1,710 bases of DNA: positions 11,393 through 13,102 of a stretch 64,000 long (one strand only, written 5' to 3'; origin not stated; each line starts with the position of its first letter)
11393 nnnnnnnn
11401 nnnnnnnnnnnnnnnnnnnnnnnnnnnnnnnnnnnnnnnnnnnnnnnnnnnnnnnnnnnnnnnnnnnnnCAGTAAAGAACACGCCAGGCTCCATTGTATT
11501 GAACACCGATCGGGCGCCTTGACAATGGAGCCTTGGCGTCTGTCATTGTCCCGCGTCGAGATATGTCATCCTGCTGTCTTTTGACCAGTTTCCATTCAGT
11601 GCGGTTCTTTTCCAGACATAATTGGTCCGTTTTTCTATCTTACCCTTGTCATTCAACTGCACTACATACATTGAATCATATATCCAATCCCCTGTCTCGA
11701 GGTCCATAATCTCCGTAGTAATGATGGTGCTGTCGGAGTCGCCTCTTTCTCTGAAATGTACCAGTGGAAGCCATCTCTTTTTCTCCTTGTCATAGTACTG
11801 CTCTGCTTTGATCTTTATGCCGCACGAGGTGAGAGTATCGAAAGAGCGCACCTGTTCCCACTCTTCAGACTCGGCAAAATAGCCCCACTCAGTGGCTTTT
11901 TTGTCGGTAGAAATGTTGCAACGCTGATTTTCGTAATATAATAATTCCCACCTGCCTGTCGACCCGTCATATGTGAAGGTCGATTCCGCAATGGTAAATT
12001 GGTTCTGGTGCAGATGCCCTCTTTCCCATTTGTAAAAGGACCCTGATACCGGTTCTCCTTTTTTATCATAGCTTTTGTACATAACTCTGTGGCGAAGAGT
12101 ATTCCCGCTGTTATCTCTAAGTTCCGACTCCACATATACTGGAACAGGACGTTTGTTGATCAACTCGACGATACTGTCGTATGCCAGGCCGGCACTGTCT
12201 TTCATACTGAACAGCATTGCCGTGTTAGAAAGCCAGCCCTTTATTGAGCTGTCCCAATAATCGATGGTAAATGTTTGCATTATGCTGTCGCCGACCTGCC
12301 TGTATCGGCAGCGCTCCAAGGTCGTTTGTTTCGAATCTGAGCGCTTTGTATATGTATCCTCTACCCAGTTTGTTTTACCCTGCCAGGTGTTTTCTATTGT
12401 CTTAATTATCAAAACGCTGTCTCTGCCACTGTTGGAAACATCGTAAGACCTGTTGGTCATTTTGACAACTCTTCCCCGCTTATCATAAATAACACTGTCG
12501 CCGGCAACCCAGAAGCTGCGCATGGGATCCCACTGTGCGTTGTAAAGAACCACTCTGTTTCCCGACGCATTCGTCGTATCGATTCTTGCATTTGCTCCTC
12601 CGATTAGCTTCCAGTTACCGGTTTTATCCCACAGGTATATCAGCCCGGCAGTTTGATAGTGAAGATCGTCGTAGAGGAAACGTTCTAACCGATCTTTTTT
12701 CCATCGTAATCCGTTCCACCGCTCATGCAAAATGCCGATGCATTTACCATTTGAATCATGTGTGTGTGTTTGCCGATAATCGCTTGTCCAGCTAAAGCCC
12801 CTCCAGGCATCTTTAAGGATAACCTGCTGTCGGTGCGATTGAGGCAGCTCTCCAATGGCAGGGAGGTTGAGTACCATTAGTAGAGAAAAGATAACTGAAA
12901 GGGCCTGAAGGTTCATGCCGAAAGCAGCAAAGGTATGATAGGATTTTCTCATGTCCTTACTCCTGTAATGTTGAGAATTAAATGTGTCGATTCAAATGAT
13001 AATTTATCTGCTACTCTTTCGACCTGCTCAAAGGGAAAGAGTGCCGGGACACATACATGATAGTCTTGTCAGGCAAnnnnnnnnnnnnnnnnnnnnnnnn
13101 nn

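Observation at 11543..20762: Synthetase bracketed by two paralogous secreted repeat proteins plus a small OMP: a candidate diderm export/anchoring module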

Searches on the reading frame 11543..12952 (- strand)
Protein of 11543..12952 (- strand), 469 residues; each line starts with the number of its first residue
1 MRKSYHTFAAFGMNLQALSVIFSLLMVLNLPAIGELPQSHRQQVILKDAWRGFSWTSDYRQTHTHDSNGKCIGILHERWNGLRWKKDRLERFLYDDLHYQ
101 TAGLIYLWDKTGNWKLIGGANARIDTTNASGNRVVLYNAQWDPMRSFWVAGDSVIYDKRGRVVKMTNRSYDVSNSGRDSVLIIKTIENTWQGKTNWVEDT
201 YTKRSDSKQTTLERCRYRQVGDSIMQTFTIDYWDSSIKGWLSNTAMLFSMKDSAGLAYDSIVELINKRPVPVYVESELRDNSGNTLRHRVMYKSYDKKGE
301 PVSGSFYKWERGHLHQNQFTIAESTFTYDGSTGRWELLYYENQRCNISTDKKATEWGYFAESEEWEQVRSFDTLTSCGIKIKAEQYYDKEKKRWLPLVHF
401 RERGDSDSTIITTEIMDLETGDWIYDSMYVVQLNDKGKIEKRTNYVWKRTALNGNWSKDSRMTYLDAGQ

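Call 3: search_protein_families(library=pfam, proteins=[window:11543-12952:-], max_evalue=0.1)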
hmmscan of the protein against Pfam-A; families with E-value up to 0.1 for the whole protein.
window:11543-12952:- (469 aa): 0 families

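Call 4: search_protein_families(library=ncbifam, proteins=[window:11543-12952:-], max_evalue=0.1)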
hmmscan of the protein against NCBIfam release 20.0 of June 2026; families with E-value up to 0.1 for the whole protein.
window:11543-12952:- (469 aa): 0 families

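Call 6: find_homologous_proteins(query=window:11543-12952:-, max_evalue=0.001)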
Query window:11543-12952:- (469 aa): 2 proteins with E <= 0.001 among 3026 candidates.
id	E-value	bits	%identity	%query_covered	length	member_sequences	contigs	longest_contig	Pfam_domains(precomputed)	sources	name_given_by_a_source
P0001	0.0e+0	1086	100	100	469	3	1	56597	-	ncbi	ncbi:MAG: hypothetical protein ACOC41_00020 [Chitinivibrionales bacterium]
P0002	7.9e-109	382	41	96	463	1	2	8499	-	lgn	-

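Call 8: find_encoding_contigs(protein=P0002, flank=10000)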
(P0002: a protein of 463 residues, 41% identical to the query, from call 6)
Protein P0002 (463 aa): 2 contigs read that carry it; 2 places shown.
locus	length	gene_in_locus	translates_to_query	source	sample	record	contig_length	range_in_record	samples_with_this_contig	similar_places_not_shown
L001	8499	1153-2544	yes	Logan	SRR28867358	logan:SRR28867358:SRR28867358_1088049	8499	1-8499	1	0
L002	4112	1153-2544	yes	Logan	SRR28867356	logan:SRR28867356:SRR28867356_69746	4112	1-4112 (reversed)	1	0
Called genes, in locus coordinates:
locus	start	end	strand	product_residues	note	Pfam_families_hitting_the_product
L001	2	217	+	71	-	?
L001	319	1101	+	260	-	-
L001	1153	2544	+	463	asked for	-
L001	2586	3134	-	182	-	PF03412:Peptidase_C39 (faint)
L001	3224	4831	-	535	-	PF12831:FAD_oxidored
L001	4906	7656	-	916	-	PF00512:HisKA, PF02518:HATPase_c, PF00072:Response_reg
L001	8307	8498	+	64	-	?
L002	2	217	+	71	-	?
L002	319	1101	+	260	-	-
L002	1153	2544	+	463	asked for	-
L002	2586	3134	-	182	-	PF03412:Peptidase_C39 (faint)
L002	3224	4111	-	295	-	?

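Call 19: find_homologous_proteins(query=A1, max_evalue=0.01)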
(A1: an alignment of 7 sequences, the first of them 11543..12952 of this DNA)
Query A1 (7 sequences) (469 aa, profile of the alignment): 3 proteins with E <= 0.01 among 4157 candidates.
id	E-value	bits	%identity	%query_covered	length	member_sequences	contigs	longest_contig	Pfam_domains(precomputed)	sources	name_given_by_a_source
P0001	8.5e-214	728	100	100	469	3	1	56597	-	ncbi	ncbi:MAG: hypothetical protein ACOC41_00020 [Chitinivibrionales bacterium]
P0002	5.0e-213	726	41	96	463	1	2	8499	-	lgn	-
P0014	1.3e-198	678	40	100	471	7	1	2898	-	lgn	-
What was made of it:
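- Tried and rejected: Word-indexed homologue searches with paralog A alone, and with a 7-sequence alignment, returned only 2-3 proteins and missed known family members (calls 6, 19).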

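Call 32: predict_structure(alignment_id=A2)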
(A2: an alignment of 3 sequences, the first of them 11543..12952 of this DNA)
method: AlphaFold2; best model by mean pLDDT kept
length: 469 residues; sequences in the alignment: 3
mean_pLDDT: 46.2   pTM: 0.30
mean pLDDT of the five models: 46.2, 44.8, 40.0, 38.0, 36.6
residues with pLDDT >= 90: 0; 70-90: 72; 50-70: 99; < 50: 298
segments of 3 or more residues with pLDDT < 50: 1-19, 24-57, 168-379, 389-393, 449-454, 460-469
pLDDT, mean of each block of 10 residues (from residue 1): 30 45 44 25 23 44 80 83 81 70 79 76 70 71 59 69 56 33 41 33 26 31 25 28 27 31 35 31 34 34 35 34 38 37 31 26 35 46 51 50 55 61 65 58 59 44 28
secondary structure, 60 per line:
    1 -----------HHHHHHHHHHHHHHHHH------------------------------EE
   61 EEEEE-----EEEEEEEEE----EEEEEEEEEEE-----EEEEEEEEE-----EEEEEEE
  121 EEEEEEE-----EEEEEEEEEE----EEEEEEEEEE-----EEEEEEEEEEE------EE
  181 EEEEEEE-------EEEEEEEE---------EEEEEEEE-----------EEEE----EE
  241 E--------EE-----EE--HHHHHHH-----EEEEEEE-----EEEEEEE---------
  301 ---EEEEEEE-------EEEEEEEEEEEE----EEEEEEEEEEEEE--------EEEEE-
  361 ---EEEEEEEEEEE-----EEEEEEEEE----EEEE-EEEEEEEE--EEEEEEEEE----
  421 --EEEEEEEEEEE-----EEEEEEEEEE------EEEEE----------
elements in order: H12-28 E59-65 E71-79 E84-94 E100-108 E114-127 E133-142 E147-156 E162-172 E179-187 E195-202 E212-219 E231-234 E239-241 H261-267 E273-279 E285-291 E304-310 E318-329 E334-346 E355-359 E364-374 E380-388 E393-396 E398-405 E408-416 E423-433 E439-448 E455-459
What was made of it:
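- Closest known: YD/RHS repeat proteins and DUF3836. Same: The fold is all beta-hairpin (call 32).
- Checked: This rests on reading the sequence and on the helix at residues 12-28 in the model (call 32).
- The repeat-protein model is low confidence (pLDDT 46, call 32).
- Tried and rejected: AlphaFold2 of paralog A with the three permitted sequences gave pLDDT 46 (call 32).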

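Call 36: search_protein_representatives(alignment_id=A2)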
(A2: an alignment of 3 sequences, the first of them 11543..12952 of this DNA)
Query: 3 sequences, 469 profile positions. Proteins with E-value up to 0.001 (for the whole library): 1545; up to 1e-10: 380; up to 1e-30: 16. The best 150 are listed.
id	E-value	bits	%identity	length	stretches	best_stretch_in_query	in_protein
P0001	3.6e-247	836.9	-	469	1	1-469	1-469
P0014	1.1e-241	818.8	-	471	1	1-469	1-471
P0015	1.9e-153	527.8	-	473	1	14-466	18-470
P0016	3.5e-124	431.4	-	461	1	29-466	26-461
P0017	5.1e-118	411.0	-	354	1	115-466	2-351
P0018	1.8e-110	386.2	-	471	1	37-466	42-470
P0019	5.4e-87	308.7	-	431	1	51-466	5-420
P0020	1.9e-78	280.6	-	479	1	37-466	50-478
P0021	7.0e-72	258.9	-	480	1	38-466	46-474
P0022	7.5e-49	183.0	-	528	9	43-92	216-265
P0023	2.3e-38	148.4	-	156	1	315-466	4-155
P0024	2.4e-37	145.0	-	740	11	43-93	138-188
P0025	1.1e-36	142.8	-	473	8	42-92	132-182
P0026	5.9e-35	137.2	-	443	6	42-94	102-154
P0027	2.0e-32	128.8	-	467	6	40-105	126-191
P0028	8.3e-32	126.8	-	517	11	42-94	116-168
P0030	8.1e-28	113.6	-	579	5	41-220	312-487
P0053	1.2e-21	93.3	-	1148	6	43-95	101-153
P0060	1.0e-20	90.2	-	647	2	40-443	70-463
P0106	1.3e-17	80.0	-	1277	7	44-106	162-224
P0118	4.3e-17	78.3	-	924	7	47-92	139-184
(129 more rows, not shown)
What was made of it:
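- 11543..12952 (-): Paralog A: a Sec-exported all-beta YD/DUF3836-like hairpin-repeat protein. This is the conserved member of the module, with orthologues in all related loci. The profile search finds about 10 full-length clusters, then 1545 repeat-protein relatives (call 36).
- Tried and rejected: The exhaustive profile search was needed (call 36).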

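Call 37: search_protein_families(library=pfam, proteins=[P0022, P0024, P0025, P0028, P0030, P0053, P0060, P0106, P0118, P0015], max_evalue=0.01)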
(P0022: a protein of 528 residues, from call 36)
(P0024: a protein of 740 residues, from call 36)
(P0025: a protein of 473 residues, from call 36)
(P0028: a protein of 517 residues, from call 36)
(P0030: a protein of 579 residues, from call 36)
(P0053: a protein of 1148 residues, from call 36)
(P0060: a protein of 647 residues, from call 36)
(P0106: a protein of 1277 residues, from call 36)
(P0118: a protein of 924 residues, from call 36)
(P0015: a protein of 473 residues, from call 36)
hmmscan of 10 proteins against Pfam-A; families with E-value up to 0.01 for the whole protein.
P0022 (528 aa): 6 families
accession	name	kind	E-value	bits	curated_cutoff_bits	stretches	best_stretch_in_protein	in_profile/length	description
PF20962.2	Phage_p2_ORF12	-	4.4e-10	39.7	27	0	225-250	61-86/89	Lactococcus lactis phage p2, ORF12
PF05593.20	RHS_repeat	-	9.8e-10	39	22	0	113-127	16-30/38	RHS Repeat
PF18962.6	Por_Secre_tail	-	1.1e-09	38.9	27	1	450-525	2-74/75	Secretion system C-terminal sorting domain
PF13860.13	FlgD_ig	-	9.9e-05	22.7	27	1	459-515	13-75/79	FlgD Ig-like domain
PF03217.20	SlpA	-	0.00069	20.2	23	0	201-226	13-38/63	Surface layer protein A domain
PF12930.12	DUF3836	-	0.0088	16.4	25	0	113-154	60-102/127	Family of unknown function (DUF3836)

P0024 (740 aa): 7 families
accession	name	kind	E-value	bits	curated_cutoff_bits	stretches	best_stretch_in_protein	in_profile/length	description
PF19408.5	PKD_6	-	6.8e-29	100.5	25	2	474-554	2-82/82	PKD-like domain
PF18962.6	Por_Secre_tail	-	5.4e-17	62.3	27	1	666-738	1-74/75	Secretion system C-terminal sorting domain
PF05593.20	RHS_repeat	-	2.2e-07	31.5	22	0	384-399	17-32/38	RHS Repeat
PF20962.2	Phage_p2_ORF12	-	8e-06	26.1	27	0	120-143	63-86/89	Lactococcus lactis phage p2, ORF12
PF12930.12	DUF3836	-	4.5e-05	23.8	25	0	381-436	58-113/127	Family of unknown function (DUF3836)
PF16967.11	TcfC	-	0.003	17.5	29.4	0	696-726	20-50/68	E-set like domain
PF11589.14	DUF3244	-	0.0084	16.5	25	0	658-734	13-91/96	Domain of unknown function (DUF3244)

P0025 (473 aa): 4 families
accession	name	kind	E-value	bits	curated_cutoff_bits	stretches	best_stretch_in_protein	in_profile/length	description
PF18962.6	Por_Secre_tail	-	3.6e-17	62.9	27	1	400-471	1-74/75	Secretion system C-terminal sorting domain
PF05593.20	RHS_repeat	-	1.3e-10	41.8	22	0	118-134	17-33/38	RHS Repeat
PF12930.12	DUF3836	-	1.5e-07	31.8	25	0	226-284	53-111/127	Family of unknown function (DUF3836)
PF20962.2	Phage_p2_ORF12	-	9.2e-06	25.9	27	0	318-341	63-86/89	Lactococcus lactis phage p2, ORF12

P0028 (517 aa): 3 families
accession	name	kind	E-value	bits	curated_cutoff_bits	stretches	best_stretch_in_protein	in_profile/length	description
PF18962.6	Por_Secre_tail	-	1.2e-07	32.4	27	1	437-514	2-74/75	Secretion system C-terminal sorting domain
PF05593.20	RHS_repeat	-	3.8e-07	30.8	22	0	217-232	16-31/38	RHS Repeat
PF12930.12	DUF3836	-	1.9e-06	28.2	25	0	359-389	58-90/127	Family of unknown function (DUF3836)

P0030 (579 aa): 1 family
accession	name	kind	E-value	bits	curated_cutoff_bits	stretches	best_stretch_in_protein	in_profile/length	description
PF05593.20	RHS_repeat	-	5.9e-05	23.8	22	0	271-282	18-29/38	RHS Repeat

P0053 (1148 aa): 3 families
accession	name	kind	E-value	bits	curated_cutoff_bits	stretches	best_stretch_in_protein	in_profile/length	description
PF18962.6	Por_Secre_tail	-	1e-09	39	27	1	1070-1145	2-74/75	Secretion system C-terminal sorting domain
PF12930.12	DUF3836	-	1.7e-07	31.6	25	0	295-367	35-110/127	Family of unknown function (DUF3836)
PF13860.13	FlgD_ig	-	6.1e-05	23.4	27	1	1079-1135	13-75/79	FlgD Ig-like domain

P0060 (647 aa): 0 families

P0106 (1277 aa): 3 families
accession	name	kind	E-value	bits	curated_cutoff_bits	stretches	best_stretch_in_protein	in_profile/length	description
PF18962.6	Por_Secre_tail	-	1.8e-09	38.2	27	1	1199-1274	2-74/75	Secretion system C-terminal sorting domain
PF02012.26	BNR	-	0.0012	18.9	27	0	826-836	1-11/12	BNR/Asp-box repeat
PF13860.13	FlgD_ig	-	0.0013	19.1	27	1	1208-1264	13-75/79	FlgD Ig-like domain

P0118 (924 aa): 5 families
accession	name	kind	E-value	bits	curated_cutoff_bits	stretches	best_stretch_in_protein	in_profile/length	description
PF13517.12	FG-GAP_3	-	2.1e-22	79.9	26.9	3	748-813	1-60/61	FG-GAP-like repeat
PF05593.20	RHS_repeat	-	5.9e-14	52.5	22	0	207-227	17-37/38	RHS Repeat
PF12930.12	DUF3836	-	3.4e-06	27.4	25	0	242-280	64-100/127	Family of unknown function (DUF3836)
PF01839.29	FG-GAP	-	5.5e-05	23.4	22.1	0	797-826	3-27/37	FG-GAP repeat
PF07593.17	UnbV_ASPIC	-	0.00061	20.1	23.4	1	873-909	30-66/68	ASPIC and UnbV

P0015 (473 aa): 1 family
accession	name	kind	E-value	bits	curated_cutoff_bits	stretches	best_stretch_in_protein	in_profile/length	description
PF12930.12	DUF3836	-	0.0004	20.7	25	1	53-114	53-114/127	Family of unknown function (DUF3836)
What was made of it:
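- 11543..12952 (-): The relatives tested carry RHS_repeat, DUF3836 and Por_Secre_tail domains (call 37).
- On Type IX secretion cargo: It is present in distant relatives P0022, P0024, P0025, P0028, P0053 and P0106 (call 37).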

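Call 44: fold_search(model_id=the predicted structure, library=pdb)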
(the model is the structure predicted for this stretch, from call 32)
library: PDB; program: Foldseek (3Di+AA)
matches with E <= 10: 725; with E <= 0.001: 13
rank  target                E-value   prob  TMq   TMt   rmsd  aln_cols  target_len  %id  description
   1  8qja_D                2.7e-06  0.89  0.09  0.05  29.2       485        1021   11  T6SS-linked Rhs repeat protein - Advenella mimigardefordensis VgrG-Rhs core (released 2024-09-25)
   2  8qja_A                1.3e-05  0.82  0.10  0.06  25.7       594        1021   11  T6SS-linked Rhs repeat protein - Advenella mimigardefordensis VgrG-Rhs core (released 2024-09-25)
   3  4igl_D                1.9e-05  0.93  0.11  0.08  28.8       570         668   10  Structure of the RHS-repeat containing BC component of the secreted ABC toxin complex from Yersinia entomophaga (released 2013-08-07)
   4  3msw                  1.8e-04  1.00  0.16  0.47  13.6       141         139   13  Crystal structure of a Protein with unknown function (BF3112) from Bacteroides fragilis NCTC 9343 at 1.90 A resolution (released 2010-06-09)
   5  9g33_UQ               2.8e-04  0.97  0.17  0.11  21.1       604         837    8  Stalled 90S - Utp23-Krr1-deltaC3 (released 2025-06-18)
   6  9n6v_LH               2.9e-04  0.91  0.14  0.10  21.6       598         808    9  SSU processome maturation and disassembly, State A (released 2025-11-05)
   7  2exi_A                2.9e-04  0.90  0.13  0.12  25.0       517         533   11  Structure of the family43 beta-Xylosidase D15G mutant from geobacillus stearothermophilus (released 2006-04-04)
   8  9g2f_A                3.7e-04  0.57  0.12  0.04  29.2       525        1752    9  Mouse Teneurin2 dimer variant A1B1 (released 2026-01-21)
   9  2exk_A                7.8e-04  0.80  0.14  0.13  25.7       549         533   10  Structure of the family43 beta-Xylosidase E187G from geobacillus stearothermophilus in complex with xylobiose (released 2006-04-04)
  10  4o9x                  7.8e-04  0.44  0.10  0.04  28.2       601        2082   12  Crystal Structure of TcdB2-TccC3 (released 2014-02-26)
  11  5wlc_LH               8.2e-04  0.92  0.18  0.12  18.8       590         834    9  The complete structure of the small subunit processome (released 2017-09-27)
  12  4j3j_A                9.0e-04  0.72  0.13  0.10  24.9       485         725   11  Crystal Structure of DPP-IV with Compound C3 (released 2014-02-05)
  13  1u8e_B                9.8e-04  0.77  0.13  0.10  24.4       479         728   12  HUMAN DIPEPTIDYL PEPTIDASE IV/CD26 MUTANT Y547F (released 2004-08-17)
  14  6sup                  1.1e-03  0.44  0.09  0.03  28.5       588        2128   10  Crystal Structure of TcdB2-TccC3-Cdc42 (released 2019-12-04)
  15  3opm_C                1.4e-03  0.75  0.14  0.10  23.9       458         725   12  Crystal Structure of Human DPP4 Bound to TAK-294 (released 2011-10-19)
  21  4r8o_A                2.5e-03  1.00  0.15  0.62   9.5       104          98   13  Crystal structure of a DUF3836 family protein (BVU_1206) from Bacteroides vulgatus ATCC 8482 at 2.50 A resolution (released 2014-09-17)
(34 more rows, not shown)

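Call 73: search_solved_structures(query=A1, max_evalue=1)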
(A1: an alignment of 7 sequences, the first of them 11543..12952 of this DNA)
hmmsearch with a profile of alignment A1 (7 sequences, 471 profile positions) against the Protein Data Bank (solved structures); distinct sequences matched with E-value up to 1: 2.
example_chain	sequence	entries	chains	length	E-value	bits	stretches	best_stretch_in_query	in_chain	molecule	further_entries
4r8o_A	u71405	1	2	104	0.0014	20.3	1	50-121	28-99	Uncharacterized protein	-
9i5v_K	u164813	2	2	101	0.2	13.2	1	313-354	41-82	Small ribosomal subunit protein uS10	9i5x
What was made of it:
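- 11543..12952 (-): The profile hits DUF3836 structure 4r8o at E 0.0014 (call 73).
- On DUF3836 (PF12930): The profile does hit DUF3836 structure 4r8o at E 0.0014 (call 73).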

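Call 84: search_protein_families(library=pfam, alignment_id=A1, max_evalue=1)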
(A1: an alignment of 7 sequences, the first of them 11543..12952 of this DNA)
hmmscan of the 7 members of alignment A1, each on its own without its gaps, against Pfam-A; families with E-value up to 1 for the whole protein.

A. member 1, window:11543-12952:- (469 aa): 0 families

B. families by the number of members that match (of 7 scanned): 4 families
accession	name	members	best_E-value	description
PF12930.12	DUF3836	1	0.0059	Family of unknown function (DUF3836)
PF18974.5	DUF5710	1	0.018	Domain of unknown function (DUF5710)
PF17902.7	SH3_10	1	0.042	SH3 domain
PF05593.20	RHS_repeat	1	0.097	RHS Repeat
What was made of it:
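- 11543..12952 (-): It has no Pfam hit of its own and no type IX C-terminal domain (calls 3, 84).
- On RHS / YD-repeat proteins (PF05593, Rhs core TIGR03696): Across 7 family members the best RHS_repeat E-value is 0.097 (call 84).
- On DUF3836 (PF12930): The best hit is 20.7 bits in orthologue P0015 (call 37), with E 0.0059 in one of 7 members (call 84).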

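Call 93: search_protein_families(library=pfam, proteins=[P0060], max_evalue=5)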
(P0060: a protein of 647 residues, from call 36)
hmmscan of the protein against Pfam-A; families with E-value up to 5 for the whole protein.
P0060 (647 aa): 3 families
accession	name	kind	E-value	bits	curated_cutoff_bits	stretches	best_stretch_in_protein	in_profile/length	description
PF12930.12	DUF3836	-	0.049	13.9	25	1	517-553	63-99/127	Family of unknown function (DUF3836)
PF07494.17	Reg_prop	-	0.081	13.6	20.4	1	373-387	9-23/24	Two component regulator propeller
PF05593.20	RHS_repeat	-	2.6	9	22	1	515-531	17-33/38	RHS Repeat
